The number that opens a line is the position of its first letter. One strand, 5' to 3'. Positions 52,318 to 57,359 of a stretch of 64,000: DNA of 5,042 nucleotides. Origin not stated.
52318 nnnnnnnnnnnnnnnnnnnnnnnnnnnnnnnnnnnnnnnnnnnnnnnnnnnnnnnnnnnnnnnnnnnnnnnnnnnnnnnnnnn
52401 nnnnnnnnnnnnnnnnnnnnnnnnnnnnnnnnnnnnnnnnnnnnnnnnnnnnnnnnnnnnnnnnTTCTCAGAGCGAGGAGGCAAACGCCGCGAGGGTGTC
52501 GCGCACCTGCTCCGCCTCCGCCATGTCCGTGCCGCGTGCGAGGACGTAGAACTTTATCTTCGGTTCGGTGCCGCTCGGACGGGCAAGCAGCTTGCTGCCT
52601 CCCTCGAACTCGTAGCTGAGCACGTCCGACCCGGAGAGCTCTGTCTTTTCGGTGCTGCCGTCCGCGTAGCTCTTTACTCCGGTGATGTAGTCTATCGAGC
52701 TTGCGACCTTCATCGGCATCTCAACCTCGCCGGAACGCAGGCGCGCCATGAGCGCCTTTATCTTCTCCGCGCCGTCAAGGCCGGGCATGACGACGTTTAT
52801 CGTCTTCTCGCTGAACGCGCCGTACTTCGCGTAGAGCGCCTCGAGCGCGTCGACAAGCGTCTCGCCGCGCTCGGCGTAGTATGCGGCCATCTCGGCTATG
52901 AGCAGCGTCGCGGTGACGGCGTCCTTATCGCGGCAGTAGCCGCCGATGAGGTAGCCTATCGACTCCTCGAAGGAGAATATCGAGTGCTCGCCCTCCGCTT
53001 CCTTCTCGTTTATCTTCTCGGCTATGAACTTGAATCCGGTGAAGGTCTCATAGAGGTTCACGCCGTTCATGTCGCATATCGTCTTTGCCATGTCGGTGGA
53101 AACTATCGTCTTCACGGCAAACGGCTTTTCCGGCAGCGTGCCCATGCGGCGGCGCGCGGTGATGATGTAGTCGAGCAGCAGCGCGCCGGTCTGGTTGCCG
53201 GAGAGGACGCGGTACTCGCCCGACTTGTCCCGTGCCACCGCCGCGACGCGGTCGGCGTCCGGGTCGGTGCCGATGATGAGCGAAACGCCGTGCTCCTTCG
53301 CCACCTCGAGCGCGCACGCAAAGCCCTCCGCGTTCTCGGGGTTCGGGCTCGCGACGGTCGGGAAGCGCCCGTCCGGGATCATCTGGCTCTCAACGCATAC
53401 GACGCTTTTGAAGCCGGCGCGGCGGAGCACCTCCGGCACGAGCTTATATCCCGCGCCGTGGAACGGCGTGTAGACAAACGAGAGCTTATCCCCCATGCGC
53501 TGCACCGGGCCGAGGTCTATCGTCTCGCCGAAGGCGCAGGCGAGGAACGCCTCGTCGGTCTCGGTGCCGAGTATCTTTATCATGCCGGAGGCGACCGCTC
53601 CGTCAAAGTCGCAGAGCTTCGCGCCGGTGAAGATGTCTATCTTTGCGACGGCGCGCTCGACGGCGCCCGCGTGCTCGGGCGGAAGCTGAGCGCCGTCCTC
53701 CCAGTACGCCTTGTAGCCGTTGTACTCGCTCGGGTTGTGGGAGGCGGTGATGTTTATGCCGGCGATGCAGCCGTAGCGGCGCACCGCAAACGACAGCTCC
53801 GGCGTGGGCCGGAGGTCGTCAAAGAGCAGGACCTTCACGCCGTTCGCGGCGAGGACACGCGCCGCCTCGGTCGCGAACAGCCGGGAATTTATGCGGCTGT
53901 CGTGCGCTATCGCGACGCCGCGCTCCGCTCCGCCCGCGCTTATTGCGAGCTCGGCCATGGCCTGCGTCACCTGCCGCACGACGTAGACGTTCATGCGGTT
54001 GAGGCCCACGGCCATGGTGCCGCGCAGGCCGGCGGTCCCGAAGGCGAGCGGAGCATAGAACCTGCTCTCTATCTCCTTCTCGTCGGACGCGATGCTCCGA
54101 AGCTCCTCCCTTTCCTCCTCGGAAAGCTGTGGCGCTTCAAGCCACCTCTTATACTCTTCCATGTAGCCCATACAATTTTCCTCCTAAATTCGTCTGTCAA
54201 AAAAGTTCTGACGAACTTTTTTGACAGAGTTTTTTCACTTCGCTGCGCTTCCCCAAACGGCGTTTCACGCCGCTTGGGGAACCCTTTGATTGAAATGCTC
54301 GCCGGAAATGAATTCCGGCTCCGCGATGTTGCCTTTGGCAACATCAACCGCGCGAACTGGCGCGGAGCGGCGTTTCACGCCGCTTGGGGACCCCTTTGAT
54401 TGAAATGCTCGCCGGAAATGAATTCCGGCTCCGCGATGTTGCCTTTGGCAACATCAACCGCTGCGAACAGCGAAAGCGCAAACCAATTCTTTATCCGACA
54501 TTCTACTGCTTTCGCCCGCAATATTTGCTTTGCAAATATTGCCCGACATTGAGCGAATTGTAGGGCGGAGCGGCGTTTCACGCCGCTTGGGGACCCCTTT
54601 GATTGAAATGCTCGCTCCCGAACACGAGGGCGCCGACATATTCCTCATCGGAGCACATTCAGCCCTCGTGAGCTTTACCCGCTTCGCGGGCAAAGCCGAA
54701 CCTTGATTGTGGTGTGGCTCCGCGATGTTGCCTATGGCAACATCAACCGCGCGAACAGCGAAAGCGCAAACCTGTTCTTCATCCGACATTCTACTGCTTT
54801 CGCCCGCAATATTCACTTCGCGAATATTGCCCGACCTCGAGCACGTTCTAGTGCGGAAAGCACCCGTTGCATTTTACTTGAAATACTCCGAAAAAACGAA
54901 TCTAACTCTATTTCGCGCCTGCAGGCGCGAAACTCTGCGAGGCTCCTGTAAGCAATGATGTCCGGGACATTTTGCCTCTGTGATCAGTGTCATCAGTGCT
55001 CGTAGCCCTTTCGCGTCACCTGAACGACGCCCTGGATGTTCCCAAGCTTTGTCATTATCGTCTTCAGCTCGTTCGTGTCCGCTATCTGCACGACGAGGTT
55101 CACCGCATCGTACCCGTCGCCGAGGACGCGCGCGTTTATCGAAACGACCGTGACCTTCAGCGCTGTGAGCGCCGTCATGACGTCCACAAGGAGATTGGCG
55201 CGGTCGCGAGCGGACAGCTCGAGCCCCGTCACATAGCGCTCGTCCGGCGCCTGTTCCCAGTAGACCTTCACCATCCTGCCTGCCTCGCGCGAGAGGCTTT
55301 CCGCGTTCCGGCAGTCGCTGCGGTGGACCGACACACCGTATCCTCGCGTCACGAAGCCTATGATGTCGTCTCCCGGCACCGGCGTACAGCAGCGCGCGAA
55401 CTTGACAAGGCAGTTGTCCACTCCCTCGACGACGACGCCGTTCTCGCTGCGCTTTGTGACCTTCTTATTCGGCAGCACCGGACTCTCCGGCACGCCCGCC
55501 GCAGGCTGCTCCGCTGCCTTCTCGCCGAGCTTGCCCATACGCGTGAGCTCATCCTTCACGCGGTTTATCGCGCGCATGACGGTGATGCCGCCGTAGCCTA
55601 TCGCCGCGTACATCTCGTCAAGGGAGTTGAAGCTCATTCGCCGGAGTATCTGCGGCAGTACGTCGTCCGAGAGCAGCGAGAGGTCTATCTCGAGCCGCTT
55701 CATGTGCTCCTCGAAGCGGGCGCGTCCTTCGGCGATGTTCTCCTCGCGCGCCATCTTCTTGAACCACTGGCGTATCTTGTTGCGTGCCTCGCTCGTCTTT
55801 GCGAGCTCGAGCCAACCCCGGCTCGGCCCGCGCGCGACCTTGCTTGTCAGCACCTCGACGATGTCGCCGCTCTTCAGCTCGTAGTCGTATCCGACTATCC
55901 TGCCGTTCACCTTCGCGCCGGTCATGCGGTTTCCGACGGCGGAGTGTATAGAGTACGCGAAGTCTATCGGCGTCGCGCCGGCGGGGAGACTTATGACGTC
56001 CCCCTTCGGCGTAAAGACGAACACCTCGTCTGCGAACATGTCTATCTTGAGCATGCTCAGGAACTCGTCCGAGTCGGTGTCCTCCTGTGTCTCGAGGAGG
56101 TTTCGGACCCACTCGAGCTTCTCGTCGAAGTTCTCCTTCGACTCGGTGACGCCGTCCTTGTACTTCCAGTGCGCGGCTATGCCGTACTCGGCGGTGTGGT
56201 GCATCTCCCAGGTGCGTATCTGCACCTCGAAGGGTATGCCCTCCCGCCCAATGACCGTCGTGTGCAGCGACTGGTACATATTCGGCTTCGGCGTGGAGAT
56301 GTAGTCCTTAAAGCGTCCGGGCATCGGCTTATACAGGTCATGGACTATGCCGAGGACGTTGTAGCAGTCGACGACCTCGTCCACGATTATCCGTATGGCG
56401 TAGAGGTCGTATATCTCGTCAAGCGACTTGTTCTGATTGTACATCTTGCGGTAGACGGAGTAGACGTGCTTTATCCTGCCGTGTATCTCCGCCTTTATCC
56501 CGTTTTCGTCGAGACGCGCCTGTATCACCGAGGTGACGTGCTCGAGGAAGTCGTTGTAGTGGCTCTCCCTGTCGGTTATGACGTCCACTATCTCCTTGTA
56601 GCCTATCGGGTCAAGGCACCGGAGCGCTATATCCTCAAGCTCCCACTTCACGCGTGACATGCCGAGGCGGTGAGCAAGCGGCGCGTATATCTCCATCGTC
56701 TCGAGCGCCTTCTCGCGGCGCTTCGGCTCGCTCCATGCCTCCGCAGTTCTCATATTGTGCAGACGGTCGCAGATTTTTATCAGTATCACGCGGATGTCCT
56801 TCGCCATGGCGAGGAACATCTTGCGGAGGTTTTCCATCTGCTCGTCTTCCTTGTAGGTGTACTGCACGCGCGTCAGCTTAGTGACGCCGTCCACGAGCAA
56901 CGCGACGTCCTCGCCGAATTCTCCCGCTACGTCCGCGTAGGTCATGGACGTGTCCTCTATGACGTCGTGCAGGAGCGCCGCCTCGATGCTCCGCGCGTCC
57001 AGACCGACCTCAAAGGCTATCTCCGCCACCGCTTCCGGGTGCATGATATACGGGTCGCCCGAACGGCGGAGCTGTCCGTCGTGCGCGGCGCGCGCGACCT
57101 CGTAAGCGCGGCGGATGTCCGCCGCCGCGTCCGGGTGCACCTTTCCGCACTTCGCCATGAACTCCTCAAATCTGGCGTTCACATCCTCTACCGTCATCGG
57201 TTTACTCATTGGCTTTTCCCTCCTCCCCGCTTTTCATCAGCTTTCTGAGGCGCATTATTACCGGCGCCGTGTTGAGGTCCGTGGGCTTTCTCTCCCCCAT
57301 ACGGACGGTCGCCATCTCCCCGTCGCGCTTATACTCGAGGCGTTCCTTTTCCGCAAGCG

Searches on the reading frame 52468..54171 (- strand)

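Call 94: search_protein_families(library=pfam, max_evalue=0.00001, proteins=[window:52468-54171:-])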
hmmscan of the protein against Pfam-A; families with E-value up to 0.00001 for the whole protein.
window:52468-54171:- (567 aa): 3 families
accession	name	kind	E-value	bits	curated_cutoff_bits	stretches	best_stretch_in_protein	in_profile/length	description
PF02878.22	PGM_PMM_I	-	3.1e-40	137.5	22.5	1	43-179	3-135/138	Phosphoglucomutase/phosphomannomutase, alpha/beta/alpha domain I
PF02879.22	PGM_PMM_II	-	7.7e-21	75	29.3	1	227-316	18-101/103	Phosphoglucomutase/phosphomannomutase, alpha/beta/alpha domain II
PF02880.22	PGM_PMM_III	-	6.2e-19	68.7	20.7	1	325-450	2-115/115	Phosphoglucomutase/phosphomannomutase, alpha/beta/alpha domain III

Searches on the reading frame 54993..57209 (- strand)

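Call 36: search_protein_families(library=pfam, proteins=[window:54993-57209:-])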
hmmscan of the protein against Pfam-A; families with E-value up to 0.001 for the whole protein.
window:54993-57209:- (738 aa): 6 families
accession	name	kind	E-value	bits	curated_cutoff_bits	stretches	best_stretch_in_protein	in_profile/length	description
PF13328.12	HD_4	-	1.7e-46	158.2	27.2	1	35-184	1-155/156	HD domain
PF04607.23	RelA_SpoT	-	9.4e-45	152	27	1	244-353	1-111/113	Region found in RelA / SpoT proteins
PF02824.27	TGS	-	6.8e-23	80.9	22.2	1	396-455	1-60/60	TGS domain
PF13291.12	ACT_4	-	6.2e-14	52.9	27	1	657-733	3-80/80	ACT domain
PF19296.4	RelA_AH_RIS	-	2.8e-11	44.3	23.8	1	469-629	3-168/185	RelA/SpoT, AH and RIS domains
PF01966.28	HD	-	1.6e-09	38.5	22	1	55-153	2-116/116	HD domain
